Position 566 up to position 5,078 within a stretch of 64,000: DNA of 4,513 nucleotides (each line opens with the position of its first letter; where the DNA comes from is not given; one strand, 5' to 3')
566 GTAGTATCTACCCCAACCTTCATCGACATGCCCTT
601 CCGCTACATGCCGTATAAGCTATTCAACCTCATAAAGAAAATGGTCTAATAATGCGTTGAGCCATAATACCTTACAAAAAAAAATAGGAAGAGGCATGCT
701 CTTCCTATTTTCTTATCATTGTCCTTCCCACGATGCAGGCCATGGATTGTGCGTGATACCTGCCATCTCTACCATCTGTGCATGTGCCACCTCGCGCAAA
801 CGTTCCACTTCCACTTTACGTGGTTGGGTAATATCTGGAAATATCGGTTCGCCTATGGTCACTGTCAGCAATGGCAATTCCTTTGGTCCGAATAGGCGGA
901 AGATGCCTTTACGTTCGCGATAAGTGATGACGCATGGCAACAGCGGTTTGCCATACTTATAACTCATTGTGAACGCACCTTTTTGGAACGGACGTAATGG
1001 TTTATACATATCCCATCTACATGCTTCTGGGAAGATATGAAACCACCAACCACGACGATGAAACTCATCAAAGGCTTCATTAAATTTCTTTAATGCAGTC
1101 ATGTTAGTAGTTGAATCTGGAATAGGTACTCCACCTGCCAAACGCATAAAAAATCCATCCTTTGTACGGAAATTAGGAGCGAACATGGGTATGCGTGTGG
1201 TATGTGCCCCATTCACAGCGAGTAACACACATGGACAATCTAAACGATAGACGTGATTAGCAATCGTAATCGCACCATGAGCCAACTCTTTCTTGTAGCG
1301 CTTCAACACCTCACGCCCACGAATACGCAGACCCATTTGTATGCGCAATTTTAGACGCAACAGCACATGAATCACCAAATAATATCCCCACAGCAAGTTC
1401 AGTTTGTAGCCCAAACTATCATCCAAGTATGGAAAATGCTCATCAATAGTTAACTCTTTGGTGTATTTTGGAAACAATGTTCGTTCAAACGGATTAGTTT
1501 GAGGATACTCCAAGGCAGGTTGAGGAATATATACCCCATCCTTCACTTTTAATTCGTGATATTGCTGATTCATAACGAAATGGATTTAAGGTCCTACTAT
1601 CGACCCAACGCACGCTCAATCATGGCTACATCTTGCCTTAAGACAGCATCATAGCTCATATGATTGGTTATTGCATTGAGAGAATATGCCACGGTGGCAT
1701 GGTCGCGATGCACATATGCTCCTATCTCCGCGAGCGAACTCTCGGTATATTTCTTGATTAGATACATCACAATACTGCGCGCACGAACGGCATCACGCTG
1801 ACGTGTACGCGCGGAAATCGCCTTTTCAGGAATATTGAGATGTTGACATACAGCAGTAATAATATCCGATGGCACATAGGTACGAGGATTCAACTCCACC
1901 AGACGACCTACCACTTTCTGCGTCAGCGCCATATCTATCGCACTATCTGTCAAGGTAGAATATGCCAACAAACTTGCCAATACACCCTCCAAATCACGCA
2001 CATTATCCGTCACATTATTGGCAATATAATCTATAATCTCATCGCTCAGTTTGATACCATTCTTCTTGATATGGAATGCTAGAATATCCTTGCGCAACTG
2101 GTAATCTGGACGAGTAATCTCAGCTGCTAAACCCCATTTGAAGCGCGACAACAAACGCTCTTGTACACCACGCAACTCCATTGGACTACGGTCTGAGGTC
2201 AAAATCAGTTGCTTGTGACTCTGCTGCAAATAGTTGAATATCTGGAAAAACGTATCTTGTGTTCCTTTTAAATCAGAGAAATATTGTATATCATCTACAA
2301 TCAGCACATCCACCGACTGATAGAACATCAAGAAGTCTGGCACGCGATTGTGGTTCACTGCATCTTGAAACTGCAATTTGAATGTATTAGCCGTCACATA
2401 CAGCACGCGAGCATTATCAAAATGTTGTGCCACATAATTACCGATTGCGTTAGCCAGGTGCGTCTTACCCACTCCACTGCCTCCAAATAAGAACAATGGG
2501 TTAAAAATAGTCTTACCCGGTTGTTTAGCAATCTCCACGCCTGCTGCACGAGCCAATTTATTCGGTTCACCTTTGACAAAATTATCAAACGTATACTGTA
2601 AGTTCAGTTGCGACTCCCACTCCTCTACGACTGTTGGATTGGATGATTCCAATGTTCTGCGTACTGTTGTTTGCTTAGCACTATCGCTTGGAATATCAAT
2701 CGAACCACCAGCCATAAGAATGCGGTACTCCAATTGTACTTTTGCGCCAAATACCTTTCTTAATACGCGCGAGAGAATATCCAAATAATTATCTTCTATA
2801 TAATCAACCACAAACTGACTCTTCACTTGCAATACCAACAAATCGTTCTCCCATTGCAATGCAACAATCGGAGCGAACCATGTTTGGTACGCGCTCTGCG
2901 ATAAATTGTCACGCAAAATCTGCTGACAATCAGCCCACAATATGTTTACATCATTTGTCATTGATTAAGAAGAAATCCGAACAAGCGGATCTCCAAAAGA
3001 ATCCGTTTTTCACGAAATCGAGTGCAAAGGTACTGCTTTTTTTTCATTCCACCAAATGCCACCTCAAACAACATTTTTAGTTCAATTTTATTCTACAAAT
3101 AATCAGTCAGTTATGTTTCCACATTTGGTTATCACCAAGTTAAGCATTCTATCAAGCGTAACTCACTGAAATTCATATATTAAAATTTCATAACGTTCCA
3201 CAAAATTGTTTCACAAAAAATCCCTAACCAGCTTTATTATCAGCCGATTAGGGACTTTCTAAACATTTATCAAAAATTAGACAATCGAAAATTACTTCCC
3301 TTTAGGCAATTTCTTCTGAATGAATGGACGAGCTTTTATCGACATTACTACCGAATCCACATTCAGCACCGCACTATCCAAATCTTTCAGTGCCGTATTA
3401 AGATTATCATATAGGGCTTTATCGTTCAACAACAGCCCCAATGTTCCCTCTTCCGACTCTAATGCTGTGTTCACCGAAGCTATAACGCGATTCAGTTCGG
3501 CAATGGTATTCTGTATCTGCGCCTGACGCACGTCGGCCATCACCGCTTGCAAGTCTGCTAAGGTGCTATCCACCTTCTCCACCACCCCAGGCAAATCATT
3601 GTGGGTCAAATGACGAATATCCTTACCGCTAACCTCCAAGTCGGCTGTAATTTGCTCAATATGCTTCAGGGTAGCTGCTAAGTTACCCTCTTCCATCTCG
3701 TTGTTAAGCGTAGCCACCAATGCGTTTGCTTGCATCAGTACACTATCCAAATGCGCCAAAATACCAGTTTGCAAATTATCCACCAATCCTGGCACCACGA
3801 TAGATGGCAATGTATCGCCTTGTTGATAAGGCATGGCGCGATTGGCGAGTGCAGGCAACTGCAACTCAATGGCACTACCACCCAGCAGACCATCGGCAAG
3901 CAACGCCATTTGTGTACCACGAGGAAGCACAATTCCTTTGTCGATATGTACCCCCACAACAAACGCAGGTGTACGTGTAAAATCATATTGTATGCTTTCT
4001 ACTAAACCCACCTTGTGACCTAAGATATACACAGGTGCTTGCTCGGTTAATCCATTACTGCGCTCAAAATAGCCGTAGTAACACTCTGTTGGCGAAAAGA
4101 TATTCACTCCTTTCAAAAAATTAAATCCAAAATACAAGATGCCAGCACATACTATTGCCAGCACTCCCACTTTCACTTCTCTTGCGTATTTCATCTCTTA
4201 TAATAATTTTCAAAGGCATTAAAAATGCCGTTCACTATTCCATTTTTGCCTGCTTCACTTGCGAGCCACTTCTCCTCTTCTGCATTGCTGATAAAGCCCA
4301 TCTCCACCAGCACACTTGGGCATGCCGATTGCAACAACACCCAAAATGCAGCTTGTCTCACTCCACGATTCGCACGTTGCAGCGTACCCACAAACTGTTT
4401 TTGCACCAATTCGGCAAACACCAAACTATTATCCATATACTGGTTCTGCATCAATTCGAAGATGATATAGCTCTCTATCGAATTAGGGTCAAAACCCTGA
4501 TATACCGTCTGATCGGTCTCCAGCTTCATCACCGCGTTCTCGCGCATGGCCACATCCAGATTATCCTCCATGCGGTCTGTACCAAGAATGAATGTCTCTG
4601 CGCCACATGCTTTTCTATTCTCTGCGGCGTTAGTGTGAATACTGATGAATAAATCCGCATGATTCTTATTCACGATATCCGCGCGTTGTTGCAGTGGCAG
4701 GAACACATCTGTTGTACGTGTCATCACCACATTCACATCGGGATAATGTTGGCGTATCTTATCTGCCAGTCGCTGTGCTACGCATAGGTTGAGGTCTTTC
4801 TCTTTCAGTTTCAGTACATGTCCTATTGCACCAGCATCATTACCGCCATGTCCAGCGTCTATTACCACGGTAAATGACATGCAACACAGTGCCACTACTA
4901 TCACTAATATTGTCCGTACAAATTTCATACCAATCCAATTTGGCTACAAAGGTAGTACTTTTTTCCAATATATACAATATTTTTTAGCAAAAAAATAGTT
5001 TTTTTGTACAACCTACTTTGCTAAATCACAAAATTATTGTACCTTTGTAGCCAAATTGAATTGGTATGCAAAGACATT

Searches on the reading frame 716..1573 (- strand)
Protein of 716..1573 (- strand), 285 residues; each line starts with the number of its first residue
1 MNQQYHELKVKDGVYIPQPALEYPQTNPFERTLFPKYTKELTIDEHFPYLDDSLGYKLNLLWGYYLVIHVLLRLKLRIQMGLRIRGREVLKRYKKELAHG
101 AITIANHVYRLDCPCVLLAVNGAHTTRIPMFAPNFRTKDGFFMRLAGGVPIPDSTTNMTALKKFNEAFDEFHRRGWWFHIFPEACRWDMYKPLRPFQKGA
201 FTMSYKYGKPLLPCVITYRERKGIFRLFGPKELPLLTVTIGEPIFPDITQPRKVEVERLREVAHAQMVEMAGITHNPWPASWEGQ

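Call 28: search_protein_families(library=pfam, proteins=[window:716-1573:-], max_evalue=0.001)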
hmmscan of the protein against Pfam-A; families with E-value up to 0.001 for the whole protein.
window:716-1573:- (285 aa): 1 family
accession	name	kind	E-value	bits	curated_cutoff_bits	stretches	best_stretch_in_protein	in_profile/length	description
PF01553.26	Acyltransferase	-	6.7e-12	45.8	23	1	83-216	3-131/132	Acyltransferase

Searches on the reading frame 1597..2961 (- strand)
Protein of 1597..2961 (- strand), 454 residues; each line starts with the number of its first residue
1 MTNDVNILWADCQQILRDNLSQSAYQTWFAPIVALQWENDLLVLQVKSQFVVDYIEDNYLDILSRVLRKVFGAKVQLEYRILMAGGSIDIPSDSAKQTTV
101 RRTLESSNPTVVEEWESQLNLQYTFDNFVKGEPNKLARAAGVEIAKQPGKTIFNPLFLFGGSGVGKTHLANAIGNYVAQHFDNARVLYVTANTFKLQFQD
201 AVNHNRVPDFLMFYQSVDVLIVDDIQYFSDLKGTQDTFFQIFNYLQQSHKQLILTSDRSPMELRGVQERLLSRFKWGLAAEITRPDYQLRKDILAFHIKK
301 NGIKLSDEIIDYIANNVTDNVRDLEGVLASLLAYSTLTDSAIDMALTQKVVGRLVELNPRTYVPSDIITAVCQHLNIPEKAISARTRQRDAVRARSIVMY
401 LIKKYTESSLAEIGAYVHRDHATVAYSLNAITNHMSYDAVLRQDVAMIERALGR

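Call 28: search_protein_families(library=pfam, proteins=[window:1597-2961:-], max_evalue=0.001)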
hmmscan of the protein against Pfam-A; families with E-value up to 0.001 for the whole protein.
window:1597-2961:- (454 aa): 7 families
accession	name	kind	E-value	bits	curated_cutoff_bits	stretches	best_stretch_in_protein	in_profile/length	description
PF00308.24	Bac_DnaA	-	6.7e-57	192.6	23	1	119-280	1-161/162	Bacterial DnaA ATPAse domain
PF08299.17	Bac_DnaA_C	-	1.9e-21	76.3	31.5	1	365-431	2-69/69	Bacterial dnaA protein helix-turn-helix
PF11638.13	DnaA_N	-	1.6e-15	57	24.6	1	8-68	3-64/65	DnaA N-terminal domain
PF01695.23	IstB_IS21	-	6.5e-11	42.6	24.1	1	156-259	95-195/238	IstB-like ATP binding protein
PF13401.12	AAA_22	-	2.7e-05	24.9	27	0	156-193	8-43/130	AAA domain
PF00910.28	RNA_helicase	-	0.00012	23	21.5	1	157-231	2-64/105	RNA helicase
PF13173.12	AAA_14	-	0.0004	20.8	27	1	155-270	4-111/129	AAA domain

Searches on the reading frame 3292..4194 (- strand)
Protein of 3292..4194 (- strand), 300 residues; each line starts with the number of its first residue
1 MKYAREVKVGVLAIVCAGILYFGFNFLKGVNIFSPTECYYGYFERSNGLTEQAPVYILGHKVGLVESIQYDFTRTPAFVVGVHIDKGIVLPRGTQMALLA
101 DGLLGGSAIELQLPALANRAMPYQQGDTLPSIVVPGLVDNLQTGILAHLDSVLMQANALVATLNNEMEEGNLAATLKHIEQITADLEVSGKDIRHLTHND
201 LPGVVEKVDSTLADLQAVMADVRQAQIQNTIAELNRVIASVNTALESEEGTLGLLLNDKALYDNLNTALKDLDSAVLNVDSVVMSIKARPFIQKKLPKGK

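Call 78: search_protein_families(library=pfam, proteins=[window:3292-4194:-], max_evalue=0.001)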
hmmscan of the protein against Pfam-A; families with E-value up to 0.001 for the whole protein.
window:3292-4194:- (300 aa): 1 family
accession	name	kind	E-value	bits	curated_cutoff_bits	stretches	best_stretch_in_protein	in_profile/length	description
PF02470.25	MlaD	-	2.5e-12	47.3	25.1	1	36-112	2-79/81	MlaD protein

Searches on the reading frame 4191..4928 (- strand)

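Call 78: search_protein_families(library=pfam, proteins=[window:4191-4928:-], max_evalue=0.001)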
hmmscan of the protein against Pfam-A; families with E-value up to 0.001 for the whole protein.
window:4191-4928:- (245 aa): 1 family
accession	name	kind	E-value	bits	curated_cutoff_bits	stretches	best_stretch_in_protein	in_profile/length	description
PF01520.23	Amidase_3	-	1.9e-52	178.3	27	1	21-240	1-173/174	N-acetylmuramoyl-L-alanine amidase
